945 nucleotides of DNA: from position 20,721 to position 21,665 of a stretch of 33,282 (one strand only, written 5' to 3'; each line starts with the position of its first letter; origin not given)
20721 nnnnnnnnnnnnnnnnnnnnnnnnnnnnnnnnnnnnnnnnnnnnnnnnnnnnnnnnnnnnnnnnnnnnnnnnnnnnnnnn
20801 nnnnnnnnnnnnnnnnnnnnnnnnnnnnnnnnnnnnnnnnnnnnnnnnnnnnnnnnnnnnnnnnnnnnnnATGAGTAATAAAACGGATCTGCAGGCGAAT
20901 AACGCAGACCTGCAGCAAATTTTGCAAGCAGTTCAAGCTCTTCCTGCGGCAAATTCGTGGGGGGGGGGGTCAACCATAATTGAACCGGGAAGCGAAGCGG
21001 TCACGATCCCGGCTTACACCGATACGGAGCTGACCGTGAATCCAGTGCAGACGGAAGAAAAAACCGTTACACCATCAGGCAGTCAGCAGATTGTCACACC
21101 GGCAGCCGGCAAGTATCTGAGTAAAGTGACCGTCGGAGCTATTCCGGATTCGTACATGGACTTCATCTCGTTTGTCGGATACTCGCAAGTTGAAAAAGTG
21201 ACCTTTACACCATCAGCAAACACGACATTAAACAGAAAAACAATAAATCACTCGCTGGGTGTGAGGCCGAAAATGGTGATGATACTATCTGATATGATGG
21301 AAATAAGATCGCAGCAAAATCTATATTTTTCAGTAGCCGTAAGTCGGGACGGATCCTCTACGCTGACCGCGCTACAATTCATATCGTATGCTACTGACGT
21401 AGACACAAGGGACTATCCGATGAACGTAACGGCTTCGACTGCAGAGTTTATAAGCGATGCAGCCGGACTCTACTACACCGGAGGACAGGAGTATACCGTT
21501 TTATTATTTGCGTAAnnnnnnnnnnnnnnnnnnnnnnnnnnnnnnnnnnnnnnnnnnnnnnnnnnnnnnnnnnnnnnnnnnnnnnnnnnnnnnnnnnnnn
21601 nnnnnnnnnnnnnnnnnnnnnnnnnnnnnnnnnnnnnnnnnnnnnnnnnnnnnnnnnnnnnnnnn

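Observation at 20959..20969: G11 homopolymer inside a tail-fibre paralogue: candidate slipped-strand phase variation of a receptor-binding protein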

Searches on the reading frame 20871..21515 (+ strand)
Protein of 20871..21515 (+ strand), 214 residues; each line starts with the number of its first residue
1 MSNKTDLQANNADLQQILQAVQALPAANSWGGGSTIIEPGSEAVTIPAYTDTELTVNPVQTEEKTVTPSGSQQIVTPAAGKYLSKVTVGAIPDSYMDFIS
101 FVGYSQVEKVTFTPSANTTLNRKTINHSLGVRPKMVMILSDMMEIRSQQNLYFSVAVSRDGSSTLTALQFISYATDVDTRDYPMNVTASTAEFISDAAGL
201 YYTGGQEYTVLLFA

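Call 5: search_protein_families(library=pfam, proteins=[window:20871-21515:+], max_evalue=0.01)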
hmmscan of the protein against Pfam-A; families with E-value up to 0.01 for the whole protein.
window:20871-21515:+ (214 aa): 0 families

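Call 6: search_protein_families(library=phrogs, proteins=[window:20871-21515:+], max_evalue=0.01)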
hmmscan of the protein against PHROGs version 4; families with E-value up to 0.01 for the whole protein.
window:20871-21515:+ (214 aa): 0 families

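Call 8: find_related_loci(query=window:20871-21515:+, collection=viral_contigs, flank=5000)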
Query window:20871-21515:+ (214 aa) in viral_contigs; peptide patterns used: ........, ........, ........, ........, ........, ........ (x = any residue, [..] = any of these).
4 stretches matched a pattern, but none encodes a relative of the query by tblastn (E <= 1e-3).

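Call 9: find_homologous_proteins(query=window:20871-21512:+)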
Query window:20871-21512:+ (214 aa): 64 proteins with E <= 0.001 among 469 candidates.
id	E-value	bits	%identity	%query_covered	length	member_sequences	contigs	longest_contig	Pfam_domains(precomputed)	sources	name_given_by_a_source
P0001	1.7e-113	395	88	100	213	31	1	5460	-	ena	-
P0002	2.9e-101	355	90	86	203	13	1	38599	-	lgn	-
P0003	2.9e-92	326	96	74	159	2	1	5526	-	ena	-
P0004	8.3e-66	239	62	100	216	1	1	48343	-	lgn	-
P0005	1.3e-53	200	68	71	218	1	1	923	-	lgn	-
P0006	4.9e-53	198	74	64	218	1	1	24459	-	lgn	-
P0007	3.3e-52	195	71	64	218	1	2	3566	-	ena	-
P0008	8.4e-50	187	70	64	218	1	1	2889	-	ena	-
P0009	7.9e-49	184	64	68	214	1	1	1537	-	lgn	-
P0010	5.0e-47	178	68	64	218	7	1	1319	-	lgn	-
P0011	6.4e-39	152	61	64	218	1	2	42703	-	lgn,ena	-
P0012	1.7e-36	144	54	74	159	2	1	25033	-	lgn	-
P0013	8.4e-36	142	68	51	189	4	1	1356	-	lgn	-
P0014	3.2e-35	140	65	51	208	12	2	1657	-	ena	-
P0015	1.7e-27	114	63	45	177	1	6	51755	-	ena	-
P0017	6.8e-22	96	67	18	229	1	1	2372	-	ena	-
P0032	1.1e-13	69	41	37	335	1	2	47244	PF02839.20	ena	-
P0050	5.5e-9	54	65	19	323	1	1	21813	-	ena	-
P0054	1.3e-8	53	65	19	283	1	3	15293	-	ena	-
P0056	2.1e-8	52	65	19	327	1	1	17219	-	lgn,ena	-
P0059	7.1e-8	50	58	20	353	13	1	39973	-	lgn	-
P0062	4.7e-6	45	56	20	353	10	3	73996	-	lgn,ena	-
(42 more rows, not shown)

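Call 11: find_encoding_contigs(protein=P0002, flank=6000, max_places=6)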
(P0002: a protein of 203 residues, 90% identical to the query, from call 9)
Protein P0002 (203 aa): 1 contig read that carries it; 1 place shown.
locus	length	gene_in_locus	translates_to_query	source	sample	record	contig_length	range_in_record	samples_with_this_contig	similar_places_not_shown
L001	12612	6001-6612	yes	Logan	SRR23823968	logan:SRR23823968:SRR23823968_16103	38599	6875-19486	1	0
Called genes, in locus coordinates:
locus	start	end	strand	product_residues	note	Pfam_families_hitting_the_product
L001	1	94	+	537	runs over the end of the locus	PF20155:TMP_3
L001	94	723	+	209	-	PF01476:LysM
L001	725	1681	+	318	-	PF24032:YQBQ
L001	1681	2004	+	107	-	PF10844:DUF2577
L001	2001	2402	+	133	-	PF10934:Sheath_initiator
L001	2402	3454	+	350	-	PF26078:Baseplate_J_M, PF26079:Baseplate_J_C (weak)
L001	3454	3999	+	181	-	PF10076:Phage_Mu_Gp48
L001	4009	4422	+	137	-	-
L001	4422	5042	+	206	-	-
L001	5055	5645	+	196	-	-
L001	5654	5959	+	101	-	-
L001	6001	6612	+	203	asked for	-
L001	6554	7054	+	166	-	-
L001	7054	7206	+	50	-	-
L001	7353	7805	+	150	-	-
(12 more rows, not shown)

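Call 12: find_encoding_contigs(protein=P0003, flank=6000, max_places=6)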
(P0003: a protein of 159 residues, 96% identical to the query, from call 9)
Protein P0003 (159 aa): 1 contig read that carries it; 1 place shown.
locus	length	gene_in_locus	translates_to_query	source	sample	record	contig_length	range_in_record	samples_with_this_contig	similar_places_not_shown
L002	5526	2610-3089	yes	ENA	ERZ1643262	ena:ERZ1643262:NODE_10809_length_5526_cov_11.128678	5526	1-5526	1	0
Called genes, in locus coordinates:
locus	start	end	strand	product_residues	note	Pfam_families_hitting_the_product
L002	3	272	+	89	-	?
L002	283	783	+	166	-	-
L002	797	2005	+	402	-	PF19789:DUF6273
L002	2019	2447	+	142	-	-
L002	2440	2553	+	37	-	-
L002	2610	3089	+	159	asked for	-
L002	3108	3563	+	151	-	-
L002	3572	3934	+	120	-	-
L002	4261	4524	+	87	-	PF04531:Phage_holin_1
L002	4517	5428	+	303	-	PF01520:Amidase_3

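Call 13: find_encoding_contigs(protein=P0012, flank=6000, max_places=6)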
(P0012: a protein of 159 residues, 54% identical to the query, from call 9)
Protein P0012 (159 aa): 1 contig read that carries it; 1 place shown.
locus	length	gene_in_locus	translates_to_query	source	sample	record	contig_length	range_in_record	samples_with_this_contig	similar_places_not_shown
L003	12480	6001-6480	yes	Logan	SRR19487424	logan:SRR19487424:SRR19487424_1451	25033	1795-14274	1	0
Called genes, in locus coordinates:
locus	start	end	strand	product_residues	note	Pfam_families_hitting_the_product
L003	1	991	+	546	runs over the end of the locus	PF20155:TMP_3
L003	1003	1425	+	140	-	-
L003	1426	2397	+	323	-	PF24032:YQBQ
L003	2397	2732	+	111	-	-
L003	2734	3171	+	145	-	PF10934:Sheath_initiator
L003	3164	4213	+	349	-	PF04865:Baseplate_J, PF26078:Baseplate_J_M, PF26079:Baseplate_J_C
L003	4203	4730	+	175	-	PF10076:Phage_Mu_Gp48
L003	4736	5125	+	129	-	-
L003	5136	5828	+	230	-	-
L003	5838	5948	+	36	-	-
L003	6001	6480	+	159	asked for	-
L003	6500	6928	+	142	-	-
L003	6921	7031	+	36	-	-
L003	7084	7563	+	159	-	-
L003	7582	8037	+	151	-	-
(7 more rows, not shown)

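Call 20: find_encoding_contigs(protein=P0001, flank=6000, max_places=10)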
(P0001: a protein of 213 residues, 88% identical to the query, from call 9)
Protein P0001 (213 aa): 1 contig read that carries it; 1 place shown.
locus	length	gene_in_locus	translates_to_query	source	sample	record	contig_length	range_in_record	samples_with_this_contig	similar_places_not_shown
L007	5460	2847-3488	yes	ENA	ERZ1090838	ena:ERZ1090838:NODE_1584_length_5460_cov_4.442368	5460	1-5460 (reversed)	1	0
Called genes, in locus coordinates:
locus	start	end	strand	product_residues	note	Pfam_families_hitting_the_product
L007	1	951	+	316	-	?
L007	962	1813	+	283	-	-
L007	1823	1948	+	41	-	-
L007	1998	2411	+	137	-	-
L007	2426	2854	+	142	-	-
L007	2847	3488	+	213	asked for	-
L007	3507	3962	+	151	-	-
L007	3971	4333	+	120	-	-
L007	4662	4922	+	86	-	PF04531:Phage_holin_1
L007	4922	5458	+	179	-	?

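Call 21: find_encoding_contigs(protein=P0004, flank=6000, max_places=6)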
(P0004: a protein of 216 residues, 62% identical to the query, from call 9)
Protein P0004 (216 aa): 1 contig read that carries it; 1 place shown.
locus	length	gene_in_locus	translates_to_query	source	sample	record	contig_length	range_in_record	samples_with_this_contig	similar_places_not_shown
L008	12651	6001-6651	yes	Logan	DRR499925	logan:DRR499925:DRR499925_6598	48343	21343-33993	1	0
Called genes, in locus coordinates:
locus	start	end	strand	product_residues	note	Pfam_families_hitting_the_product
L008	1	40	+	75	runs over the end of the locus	PF05489:Phage_tail_X (weak)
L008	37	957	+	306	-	-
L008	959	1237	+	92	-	-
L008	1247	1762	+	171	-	-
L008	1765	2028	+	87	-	-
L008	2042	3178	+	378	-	PF04865:Baseplate_J, PF26078:Baseplate_J_M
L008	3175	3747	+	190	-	PF09684:Tail_P2_I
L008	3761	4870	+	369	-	-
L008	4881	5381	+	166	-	-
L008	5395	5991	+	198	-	-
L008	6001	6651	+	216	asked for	-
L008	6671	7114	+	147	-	-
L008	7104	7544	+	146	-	PF02839:CBM_5_12 (weak)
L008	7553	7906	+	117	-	-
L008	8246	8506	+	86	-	PF04531:Phage_holin_1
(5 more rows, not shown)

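Call 22: find_encoding_contigs(protein=P0006, flank=6000, max_places=6)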
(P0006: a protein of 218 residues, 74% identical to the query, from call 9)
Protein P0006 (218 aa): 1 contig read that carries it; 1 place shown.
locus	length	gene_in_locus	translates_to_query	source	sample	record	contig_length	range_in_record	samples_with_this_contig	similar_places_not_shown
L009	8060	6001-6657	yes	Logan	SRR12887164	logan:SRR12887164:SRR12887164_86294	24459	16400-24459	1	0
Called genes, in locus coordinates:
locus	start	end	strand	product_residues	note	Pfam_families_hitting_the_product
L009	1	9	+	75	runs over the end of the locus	PF05489:Phage_tail_X (weak)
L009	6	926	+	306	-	-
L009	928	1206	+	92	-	-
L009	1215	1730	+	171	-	-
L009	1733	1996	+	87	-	-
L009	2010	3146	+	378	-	PF04865:Baseplate_J, PF26078:Baseplate_J_M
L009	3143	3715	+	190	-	PF09684:Tail_P2_I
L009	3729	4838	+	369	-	-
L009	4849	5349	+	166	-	-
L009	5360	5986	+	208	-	-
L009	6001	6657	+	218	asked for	-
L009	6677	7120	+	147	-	-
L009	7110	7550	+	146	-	-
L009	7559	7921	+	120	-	-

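Call 23: find_encoding_contigs(protein=window:20871-21515:+, flank=10000, max_places=10)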
Protein window:20871-21515:+ (214 aa): no gene with exactly this product is on record in the collection.

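Call 28: list_cluster_members(proteins=[P0001, P0002, P0003, P0012, P0004])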
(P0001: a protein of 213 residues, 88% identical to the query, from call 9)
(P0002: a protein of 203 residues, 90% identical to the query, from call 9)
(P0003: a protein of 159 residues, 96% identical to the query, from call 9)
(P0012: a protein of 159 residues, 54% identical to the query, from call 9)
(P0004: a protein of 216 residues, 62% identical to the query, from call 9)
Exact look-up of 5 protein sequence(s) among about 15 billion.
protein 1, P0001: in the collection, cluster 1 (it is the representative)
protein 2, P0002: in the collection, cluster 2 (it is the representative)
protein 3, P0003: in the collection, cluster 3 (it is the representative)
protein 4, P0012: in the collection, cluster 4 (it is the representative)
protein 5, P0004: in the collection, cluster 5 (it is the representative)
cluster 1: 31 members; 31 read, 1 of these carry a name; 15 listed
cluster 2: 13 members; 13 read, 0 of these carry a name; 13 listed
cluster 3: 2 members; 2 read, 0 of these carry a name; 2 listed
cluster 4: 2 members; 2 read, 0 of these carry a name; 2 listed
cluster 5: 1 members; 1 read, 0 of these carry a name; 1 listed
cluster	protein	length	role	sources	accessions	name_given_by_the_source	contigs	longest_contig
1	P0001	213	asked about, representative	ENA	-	-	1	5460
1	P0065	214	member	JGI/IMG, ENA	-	hypothetical protein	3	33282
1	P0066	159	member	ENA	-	-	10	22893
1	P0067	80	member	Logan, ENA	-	-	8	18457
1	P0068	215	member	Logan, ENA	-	-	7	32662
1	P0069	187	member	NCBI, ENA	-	-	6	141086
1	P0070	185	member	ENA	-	-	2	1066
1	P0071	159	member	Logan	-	-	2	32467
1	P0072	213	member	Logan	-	-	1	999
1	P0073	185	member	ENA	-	-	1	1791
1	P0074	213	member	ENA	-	-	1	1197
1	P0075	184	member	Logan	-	-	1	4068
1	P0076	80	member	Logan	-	-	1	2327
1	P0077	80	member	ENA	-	-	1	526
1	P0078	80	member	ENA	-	-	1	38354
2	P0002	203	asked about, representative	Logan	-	-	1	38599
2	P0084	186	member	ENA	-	-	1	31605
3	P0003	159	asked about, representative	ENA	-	-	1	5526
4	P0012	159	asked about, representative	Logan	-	-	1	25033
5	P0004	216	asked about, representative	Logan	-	-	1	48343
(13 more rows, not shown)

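Call 40: find_encoding_contigs(protein=P0084, flank=6000, max_places=4)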
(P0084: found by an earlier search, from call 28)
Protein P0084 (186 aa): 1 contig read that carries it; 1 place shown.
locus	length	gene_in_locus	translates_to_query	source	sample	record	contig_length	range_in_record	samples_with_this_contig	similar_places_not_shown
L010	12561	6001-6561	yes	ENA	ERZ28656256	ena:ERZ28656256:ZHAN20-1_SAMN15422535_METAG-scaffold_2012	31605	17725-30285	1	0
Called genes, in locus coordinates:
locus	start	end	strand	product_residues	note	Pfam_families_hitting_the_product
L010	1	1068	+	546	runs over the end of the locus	PF20155:TMP_3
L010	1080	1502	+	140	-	-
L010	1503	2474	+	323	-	PF24032:YQBQ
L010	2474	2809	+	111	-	-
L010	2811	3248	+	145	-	PF10934:Sheath_initiator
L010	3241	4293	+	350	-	PF04865:Baseplate_J, PF26078:Baseplate_J_M, PF26079:Baseplate_J_C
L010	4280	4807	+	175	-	PF10076:Phage_Mu_Gp48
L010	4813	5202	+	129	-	-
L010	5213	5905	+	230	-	-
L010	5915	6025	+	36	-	-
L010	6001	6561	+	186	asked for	-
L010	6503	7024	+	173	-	-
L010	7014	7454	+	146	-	PF02839:CBM_5_12 (weak)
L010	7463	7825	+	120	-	-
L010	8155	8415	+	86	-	PF04531:Phage_holin_1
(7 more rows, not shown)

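Call 41: find_encoding_contigs(protein=P0068, flank=6000, max_places=8)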
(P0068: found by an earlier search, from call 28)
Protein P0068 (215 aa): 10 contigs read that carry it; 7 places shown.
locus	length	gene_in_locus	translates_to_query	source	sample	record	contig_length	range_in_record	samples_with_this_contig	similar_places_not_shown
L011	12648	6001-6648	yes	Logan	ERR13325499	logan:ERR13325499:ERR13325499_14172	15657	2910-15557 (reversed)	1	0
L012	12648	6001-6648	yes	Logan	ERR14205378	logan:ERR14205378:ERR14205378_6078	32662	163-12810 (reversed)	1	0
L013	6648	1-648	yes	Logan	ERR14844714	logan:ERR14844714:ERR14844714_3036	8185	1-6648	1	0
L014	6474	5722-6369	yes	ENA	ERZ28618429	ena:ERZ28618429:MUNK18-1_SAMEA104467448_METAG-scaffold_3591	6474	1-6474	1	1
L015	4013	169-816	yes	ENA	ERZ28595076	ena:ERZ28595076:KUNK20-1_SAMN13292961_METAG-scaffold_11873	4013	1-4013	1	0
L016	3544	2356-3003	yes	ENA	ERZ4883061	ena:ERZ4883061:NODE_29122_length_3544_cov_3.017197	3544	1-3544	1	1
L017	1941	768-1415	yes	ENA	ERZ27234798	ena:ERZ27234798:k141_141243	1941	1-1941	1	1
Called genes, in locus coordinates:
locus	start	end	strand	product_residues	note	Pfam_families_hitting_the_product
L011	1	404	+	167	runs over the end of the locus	?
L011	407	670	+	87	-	-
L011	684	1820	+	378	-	PF04865:Baseplate_J, PF26078:Baseplate_J_M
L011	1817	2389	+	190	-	PF09684:Tail_P2_I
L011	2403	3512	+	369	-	-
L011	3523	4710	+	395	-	-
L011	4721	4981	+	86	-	-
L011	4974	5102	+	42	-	-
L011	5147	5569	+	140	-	-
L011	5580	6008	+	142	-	-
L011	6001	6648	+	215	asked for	-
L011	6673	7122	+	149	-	-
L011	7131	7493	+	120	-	-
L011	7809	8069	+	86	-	PF04531:Phage_holin_1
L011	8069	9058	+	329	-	PF01183:Glyco_hydro_25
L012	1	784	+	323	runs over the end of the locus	PF24032:YQBQ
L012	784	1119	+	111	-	-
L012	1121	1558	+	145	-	PF10934:Sheath_initiator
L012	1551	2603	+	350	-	PF04865:Baseplate_J, PF26078:Baseplate_J_M, PF26079:Baseplate_J_C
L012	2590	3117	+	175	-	PF10076:Phage_Mu_Gp48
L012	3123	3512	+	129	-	-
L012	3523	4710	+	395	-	-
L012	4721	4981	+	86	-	-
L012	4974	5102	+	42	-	-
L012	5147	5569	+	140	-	-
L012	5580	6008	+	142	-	-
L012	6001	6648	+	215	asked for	-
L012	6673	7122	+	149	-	-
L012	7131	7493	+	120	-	-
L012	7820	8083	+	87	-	PF04531:Phage_holin_1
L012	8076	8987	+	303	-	PF01520:Amidase_3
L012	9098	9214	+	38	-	-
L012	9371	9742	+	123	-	PF12844:HTH_19 (faint), PF01381:HTH_3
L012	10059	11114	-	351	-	PF00589:Phage_integrase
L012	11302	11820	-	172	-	-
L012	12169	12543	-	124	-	PF01381:HTH_3, PF12844:HTH_19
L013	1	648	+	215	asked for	?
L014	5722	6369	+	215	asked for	-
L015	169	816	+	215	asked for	-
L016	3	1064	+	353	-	?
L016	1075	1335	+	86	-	-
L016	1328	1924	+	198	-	-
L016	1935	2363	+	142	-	-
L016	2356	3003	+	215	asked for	-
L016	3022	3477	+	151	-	-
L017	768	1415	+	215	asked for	-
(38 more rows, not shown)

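Call 42: find_encoding_contigs(protein=P0066, flank=3000, max_places=10)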
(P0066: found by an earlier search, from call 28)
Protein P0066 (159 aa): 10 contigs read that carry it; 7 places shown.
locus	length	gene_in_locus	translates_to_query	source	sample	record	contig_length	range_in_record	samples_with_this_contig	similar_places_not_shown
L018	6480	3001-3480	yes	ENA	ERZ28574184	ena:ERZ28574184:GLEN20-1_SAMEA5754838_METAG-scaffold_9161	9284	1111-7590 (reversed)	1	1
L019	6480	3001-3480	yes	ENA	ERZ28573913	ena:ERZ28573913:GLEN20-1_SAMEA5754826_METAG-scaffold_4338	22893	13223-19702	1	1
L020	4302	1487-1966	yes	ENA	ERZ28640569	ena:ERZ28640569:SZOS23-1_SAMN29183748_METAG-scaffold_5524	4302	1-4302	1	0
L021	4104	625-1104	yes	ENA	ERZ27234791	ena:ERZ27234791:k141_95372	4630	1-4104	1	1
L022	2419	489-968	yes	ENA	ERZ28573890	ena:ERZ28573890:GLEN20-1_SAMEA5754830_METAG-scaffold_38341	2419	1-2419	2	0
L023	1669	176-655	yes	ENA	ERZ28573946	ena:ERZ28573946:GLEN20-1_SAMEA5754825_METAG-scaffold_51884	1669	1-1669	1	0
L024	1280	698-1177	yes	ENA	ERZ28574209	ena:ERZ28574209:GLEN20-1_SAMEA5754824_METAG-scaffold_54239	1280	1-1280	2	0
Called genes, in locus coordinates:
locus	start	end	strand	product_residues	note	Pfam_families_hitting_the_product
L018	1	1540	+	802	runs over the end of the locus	PF00754:F5_F8_type_C, PF22633:F5_F8_type_C_2 (weak), PF13402:Peptidase_M60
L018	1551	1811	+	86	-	-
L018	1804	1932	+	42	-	-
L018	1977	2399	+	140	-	-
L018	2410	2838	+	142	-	-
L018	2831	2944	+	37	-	-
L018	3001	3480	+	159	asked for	-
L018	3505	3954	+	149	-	-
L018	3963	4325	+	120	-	-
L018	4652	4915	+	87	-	PF04531:Phage_holin_1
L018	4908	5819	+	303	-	PF01520:Amidase_3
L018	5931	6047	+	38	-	-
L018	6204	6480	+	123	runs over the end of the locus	PF12844:HTH_19 (faint), PF01381:HTH_3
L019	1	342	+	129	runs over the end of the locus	-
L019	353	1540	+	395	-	-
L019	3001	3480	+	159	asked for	-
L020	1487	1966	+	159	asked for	-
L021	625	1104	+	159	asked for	-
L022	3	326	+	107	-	?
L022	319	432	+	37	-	-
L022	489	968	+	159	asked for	-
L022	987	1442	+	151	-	-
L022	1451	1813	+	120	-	-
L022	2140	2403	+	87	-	PF04531:Phage_holin_1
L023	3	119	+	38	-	?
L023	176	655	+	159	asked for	-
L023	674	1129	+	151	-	-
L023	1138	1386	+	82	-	-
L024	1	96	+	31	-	?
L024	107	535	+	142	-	-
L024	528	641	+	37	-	-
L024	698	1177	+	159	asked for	-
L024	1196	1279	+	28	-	?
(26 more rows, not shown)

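Call 44: predict_structure(alignment_id=A2)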
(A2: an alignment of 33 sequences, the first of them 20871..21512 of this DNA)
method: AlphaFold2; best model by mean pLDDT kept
length: 214 residues; sequences in the alignment: 33
mean_pLDDT: 72.1   pTM: 0.50
mean pLDDT of the five models: 72.1, 71.6, 65.3, 64.4, 62.6
residues with pLDDT >= 90: 33; 70-90: 89; 50-70: 84; < 50: 8
segments of 3 or more residues with pLDDT < 50: 31-35
pLDDT, mean of each block of 10 residues (from residue 1): 70 82 63 48 60 56 68 70 70 63 88 80 90 90 63 77 71 59 85 71 83 92
secondary structure, 60 per line:
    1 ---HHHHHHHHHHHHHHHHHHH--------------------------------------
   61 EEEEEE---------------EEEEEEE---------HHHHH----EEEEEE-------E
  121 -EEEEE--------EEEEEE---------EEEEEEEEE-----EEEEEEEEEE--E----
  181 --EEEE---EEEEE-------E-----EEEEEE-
elements in order: H4-22 E61-66 E82-88 H98-102 E107-112 E122-126 E135-140 E150-158 E164-173 E183-186 E190-194 E208-213
